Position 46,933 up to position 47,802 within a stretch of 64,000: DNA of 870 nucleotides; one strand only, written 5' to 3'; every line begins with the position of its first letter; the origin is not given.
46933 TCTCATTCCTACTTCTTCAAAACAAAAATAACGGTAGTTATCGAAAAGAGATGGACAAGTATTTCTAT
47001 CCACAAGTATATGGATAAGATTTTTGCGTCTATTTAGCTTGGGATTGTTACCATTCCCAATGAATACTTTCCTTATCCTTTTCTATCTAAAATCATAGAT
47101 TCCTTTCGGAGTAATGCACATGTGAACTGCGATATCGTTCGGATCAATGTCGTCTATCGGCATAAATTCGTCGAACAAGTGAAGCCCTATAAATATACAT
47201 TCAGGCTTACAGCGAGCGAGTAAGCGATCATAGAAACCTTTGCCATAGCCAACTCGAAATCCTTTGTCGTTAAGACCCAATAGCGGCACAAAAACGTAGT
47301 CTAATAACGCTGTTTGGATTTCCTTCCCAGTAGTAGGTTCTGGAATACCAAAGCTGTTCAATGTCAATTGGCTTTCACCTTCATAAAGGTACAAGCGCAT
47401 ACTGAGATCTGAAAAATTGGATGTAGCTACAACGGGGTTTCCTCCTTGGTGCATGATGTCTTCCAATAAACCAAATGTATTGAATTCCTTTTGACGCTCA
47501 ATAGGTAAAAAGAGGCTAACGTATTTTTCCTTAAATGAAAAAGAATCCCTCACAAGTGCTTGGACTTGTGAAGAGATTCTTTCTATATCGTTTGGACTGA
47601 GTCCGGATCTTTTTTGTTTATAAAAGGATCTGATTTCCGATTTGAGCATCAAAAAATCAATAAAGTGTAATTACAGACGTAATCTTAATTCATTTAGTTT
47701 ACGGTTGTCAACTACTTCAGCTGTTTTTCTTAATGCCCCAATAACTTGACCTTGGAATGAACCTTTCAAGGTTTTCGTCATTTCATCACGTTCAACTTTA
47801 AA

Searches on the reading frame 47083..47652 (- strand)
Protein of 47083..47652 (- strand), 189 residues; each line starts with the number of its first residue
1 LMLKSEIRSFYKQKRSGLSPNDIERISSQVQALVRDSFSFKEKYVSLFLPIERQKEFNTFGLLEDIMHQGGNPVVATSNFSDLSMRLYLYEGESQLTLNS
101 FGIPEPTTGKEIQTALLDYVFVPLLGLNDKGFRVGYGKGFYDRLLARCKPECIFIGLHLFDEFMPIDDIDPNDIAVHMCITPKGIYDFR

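Call 7: search_protein_families(library=pfam, proteins=[window:47083-47652:-], max_evalue=0.001)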
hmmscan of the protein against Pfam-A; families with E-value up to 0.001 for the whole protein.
window:47083-47652:- (189 aa): 1 family
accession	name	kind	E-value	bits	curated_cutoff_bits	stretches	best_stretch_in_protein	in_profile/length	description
PF01812.26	5-FTHF_cyc-lig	-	2.5e-24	86.7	27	1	4-182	1-186/186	5-formyltetrahydrofolate cyclo-ligase family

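Call 8: search_protein_families(library=ncbifam, proteins=[window:47083-47652:-], max_evalue=0.001)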
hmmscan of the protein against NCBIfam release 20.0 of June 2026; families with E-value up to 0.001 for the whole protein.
window:47083-47652:- (189 aa): 2 families
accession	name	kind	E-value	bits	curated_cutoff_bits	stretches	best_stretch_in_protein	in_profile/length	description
TIGR02727.1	MTHFS_bact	equivalog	3.5e-27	95.5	84.9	1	4-182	1-182/182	5-formyltetrahydrofolate cyclo-ligase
NF007661.0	PRK10333.1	equivalog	1.5e-10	41.1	343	1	4-148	11-157/198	5-formyltetrahydrofolate cyclo-ligase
